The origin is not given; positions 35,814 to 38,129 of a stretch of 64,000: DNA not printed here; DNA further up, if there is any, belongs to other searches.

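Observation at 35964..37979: Large C-terminal-Phe beta-barrel flanked by a lipoprotein nona-heme cytochrome and an NHL lipoprotein: candidate porin of the conduit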

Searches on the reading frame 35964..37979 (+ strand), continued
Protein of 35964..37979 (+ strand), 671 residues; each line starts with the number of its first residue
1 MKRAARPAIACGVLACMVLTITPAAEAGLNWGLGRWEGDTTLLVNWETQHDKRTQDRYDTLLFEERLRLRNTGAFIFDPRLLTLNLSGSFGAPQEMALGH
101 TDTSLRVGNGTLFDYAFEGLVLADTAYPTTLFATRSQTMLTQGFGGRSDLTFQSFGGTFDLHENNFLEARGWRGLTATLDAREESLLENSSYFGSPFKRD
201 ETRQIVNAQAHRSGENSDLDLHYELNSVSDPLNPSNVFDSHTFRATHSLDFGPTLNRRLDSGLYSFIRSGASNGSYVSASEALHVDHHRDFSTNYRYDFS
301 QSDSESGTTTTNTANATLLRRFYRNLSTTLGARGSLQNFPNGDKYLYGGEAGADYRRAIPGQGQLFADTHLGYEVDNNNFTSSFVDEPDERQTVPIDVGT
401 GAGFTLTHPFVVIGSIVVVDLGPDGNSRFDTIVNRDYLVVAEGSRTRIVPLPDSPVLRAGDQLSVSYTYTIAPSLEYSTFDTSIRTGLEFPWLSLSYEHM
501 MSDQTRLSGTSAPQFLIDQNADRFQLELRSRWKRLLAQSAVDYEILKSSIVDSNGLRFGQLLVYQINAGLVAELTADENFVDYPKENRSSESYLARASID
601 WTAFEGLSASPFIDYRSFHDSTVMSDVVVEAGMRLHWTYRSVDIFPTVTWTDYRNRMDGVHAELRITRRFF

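Call 48: fold_search(model_id=the predicted structure, library=pdb)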
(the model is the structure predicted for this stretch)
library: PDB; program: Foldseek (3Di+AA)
matches with E <= 10: 791; with E <= 0.001: 262
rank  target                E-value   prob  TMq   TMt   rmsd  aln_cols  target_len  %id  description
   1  2hdi_A                2.3e-09  1.00  0.30  0.33  14.1       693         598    9  Crystal structure of the Colicin I receptor Cir from E.coli in complex with receptor binding domain of Colicin Ia. (released 2007-05-08)
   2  2hdf                  3.5e-09  1.00  0.31  0.35  12.8       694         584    8  Crystal structure of the Colicin I receptor Cir from E.coli (released 2007-05-08)
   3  5fp2_B                9.6e-09  1.00  0.30  0.36  16.2       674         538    9  Crystal structure of the siderophore receptor PirA from Pseudomonas aeruginosa (released 2015-12-09)
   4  5fp2_A                1.8e-08  1.00  0.30  0.36  12.3       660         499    9  Crystal structure of the siderophore receptor PirA from Pseudomonas aeruginosa (released 2015-12-09)
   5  1fep                  3.1e-08  1.00  0.27  0.27  15.4       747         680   10  FERRIC ENTEROBACTIN RECEPTOR (released 1999-01-13)
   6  9nn6_A                3.9e-08  1.00  0.28  0.29  15.9       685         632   10  E. coli Cir in Complex with the RBD of Microcin V (released 2025-09-24)
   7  9dis_B                4.8e-08  1.00  0.27  0.29  14.9       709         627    7  Cryo-EM structure of the heme/hemoglobin transporter ChuA, in complex with de novo designed binder H3 (released 2025-05-21)
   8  9dhe                  7.3e-08  1.00  0.28  0.30  14.2       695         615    7  The crystal structure on the heme/hemoglobin transporter ChuA, in complex with heme (released 2025-05-21)
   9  9c4o                  1.1e-07  1.00  0.27  0.28  17.9       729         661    8  Cryo-EM structure of PqqU with ligand PQQ (released 2024-06-19)
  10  5fr8_A                1.2e-07  1.00  0.30  0.28  17.8       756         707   10  Crystal structure of the siderophore receptor PirA from Acinetobacter baumannii (released 2016-05-11)
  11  5ixm_G                1.3e-07  1.00  0.33  0.38  11.8       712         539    8  The LPS Transporter LptDE from Yersinia pestis, core complex (released 2016-05-18)
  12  3fhh                  1.3e-07  1.00  0.27  0.29  14.3       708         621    7  Crystal structure of the heme/hemoglobin outer membrane transporter ShuA from Shigella dysenteriae (released 2009-07-14)
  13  6z8t_A                1.3e-07  1.00  0.26  0.27  19.2       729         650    9  Copper transporter OprC (released 2021-06-09)
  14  8aa0_A                1.3e-07  1.00  0.25  0.20  29.1       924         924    8  Levan utilisation machinery (utilisome) with levan fructo-oligosaccharides DP 8-12 (released 2023-06-07)
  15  6z8s_A                1.5e-07  1.00  0.25  0.26  19.4       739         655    9  Copper transporter OprC (released 2021-06-09)
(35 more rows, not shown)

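Call 56: find_related_loci(query=A3, collection=metagenome_contigs, flank=10000)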
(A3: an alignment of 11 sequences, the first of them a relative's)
Query A3 (695 aa) in metagenome_contigs; peptide patterns used: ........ (x = any residue, [..] = any of these).
209 stretches matched a pattern; 60 encode a relative of the query (tblastn E <= 1e-3); 60 distinct loci.
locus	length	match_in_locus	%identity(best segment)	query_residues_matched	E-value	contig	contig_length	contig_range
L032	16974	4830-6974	44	1-694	2e-177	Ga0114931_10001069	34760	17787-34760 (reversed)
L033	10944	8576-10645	44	4-694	8e-177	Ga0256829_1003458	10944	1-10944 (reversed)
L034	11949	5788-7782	46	26-694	3e-174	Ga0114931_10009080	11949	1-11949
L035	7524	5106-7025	45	56-694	5e-174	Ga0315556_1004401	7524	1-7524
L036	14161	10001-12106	38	1-694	5e-144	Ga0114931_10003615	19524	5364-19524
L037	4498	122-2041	40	51-694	3e-141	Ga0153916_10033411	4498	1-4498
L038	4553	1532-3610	39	1-694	6e-139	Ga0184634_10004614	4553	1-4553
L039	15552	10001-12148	37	1-694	3e-134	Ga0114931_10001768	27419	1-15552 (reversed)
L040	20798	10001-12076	39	1-694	5e-134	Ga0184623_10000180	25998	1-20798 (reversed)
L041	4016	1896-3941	38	1-683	1e-137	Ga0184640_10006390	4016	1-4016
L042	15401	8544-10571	39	9-694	1e-132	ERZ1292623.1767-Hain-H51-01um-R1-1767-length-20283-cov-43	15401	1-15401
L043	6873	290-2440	35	1-694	2e-132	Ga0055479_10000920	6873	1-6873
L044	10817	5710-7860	35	1-694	2e-132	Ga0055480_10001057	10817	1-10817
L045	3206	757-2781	38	9-694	1e-130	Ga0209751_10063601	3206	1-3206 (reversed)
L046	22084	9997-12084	35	1-694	7e-108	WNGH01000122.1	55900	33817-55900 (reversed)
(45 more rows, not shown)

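Call 60: search_solved_structures(query=A1, max_evalue=10)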
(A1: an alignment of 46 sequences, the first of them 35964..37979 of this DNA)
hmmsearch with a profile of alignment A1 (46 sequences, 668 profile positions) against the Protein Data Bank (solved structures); distinct sequences matched with E-value up to 10: 0.

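Call 61: search_protein_families(library=pfam, alignment_id=A3, max_evalue=1)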
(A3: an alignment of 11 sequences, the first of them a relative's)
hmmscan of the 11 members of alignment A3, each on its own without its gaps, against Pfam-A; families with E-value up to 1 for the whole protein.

A. member 1, L014:1112-3199:+ (695 aa): 0 families

B. families by the number of members that match (of 11 scanned): 3 families
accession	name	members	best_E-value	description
PF23148.1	Gp77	1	0.044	Podophage GP4 fiber-tail adaptor protein gp77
PF23844.1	NCTSP_N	1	0.08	Non-contractile tail sheath N-terminal domain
PF21609.2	Toxofilin-like_dom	1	0.11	Toxofilin-like domain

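Call 63: find_homologous_proteins(query=A4, max_evalue=1e-40)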
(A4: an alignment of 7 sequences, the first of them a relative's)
Query A4 (7 sequences) (375 aa, profile of the alignment): 3999 proteins with E <= 1e-40 among 8000 candidates; the best 120 are listed.
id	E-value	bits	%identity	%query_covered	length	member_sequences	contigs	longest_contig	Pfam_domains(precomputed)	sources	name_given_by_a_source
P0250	7.6e-204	694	62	100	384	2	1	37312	PF10282.16,PF17170.11,PF01731.27,PF22807.3,PF01436.28,PF25021.2,PF06739.18,PF08450.19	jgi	-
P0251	1.7e-203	693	77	97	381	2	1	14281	PF17170.11,PF01436.28,PF25021.2,PF06739.18,PF08450.19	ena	-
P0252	6.4e-199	678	63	91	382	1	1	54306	PF17170.11,PF01731.27,PF01436.28,PF25021.2,PF06739.18,PF08450.19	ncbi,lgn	-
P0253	7.8e-199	678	77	94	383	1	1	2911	PF17170.11,PF01731.27,PF01436.28,PF25021.2,PF06739.18,PF08450.19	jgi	-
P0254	2.5e-198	676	76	93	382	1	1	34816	PF17170.11,PF01731.27,PF01436.28,PF25021.2,PF06739.18,PF08450.19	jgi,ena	-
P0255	4.1e-198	676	71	93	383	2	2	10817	PF17170.11,PF01436.28,PF06739.18,PF08450.19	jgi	-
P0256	6.2e-198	675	100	98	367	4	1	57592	PF17170.11,PF01731.27,PF01436.28,PF25021.2,PF06739.18,PF08450.19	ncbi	-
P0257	7.7e-196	668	73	97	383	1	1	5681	PF17170.11,PF01436.28,PF25021.2,PF06739.18,PF08450.19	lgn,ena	-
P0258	2.2e-194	663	65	91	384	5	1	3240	PF17170.11,PF01731.27,PF01436.28,PF25021.2,PF06739.18,PF08450.19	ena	-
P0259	5.6e-194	662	60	95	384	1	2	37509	PF10282.16,PF17170.11,PF01731.27,PF24684.2,PF01436.28,PF25021.2,PF06739.18,PF08450.19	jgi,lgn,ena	jgi:DNA-binding beta-propeller fold protein YncE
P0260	7.4e-194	662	88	99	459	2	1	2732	PF17170.11,PF01731.27,PF01436.28,PF25021.2,PF06739.18,PF08450.19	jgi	jgi:DNA-binding beta-propeller fold protein YncE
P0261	7.8e-194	662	63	93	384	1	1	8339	PF10282.16,PF17170.11,PF01731.27,PF24684.2,PF01436.28,PF25021.2,PF06739.18,PF08450.19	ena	-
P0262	1.6e-193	661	65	92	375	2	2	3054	PF10282.16,PF17170.11,PF01731.27,PF22807.3,PF01436.28,PF25021.2,PF06739.18,PF08450.19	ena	-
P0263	2.0e-193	660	63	94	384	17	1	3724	PF10282.16,PF17170.11,PF01731.27,PF24684.2,PF01436.28,PF25021.2,PF06739.18,PF08450.19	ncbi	-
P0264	9.3e-193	658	64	95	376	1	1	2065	PF17170.11,PF01731.27,PF01436.28,PF25021.2,PF06739.18,PF08450.19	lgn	-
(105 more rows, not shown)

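Call 77: find_encoding_contigs(protein=window:35964-37979:+, flank=1000, max_places=3)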
Protein window:35964-37979:+ (671 aa): 4 contigs read that carry it; 1 place shown.
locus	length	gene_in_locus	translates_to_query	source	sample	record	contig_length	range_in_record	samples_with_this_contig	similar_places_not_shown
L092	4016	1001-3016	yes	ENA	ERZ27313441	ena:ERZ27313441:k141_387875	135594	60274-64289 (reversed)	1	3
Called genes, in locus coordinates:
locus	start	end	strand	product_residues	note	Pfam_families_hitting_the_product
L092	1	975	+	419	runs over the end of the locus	PF02085:Cytochrom_CIII (faint), PF13435:Cytochrome_C554 (faint), PF14522:Cytochrome_C7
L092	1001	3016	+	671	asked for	-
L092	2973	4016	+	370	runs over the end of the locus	PF17170:DUF5128 (faint), PF08450:SGL (faint), PF25021:TEN_NHL (faint), PF06739:SBBP (faint), PF01436:NHL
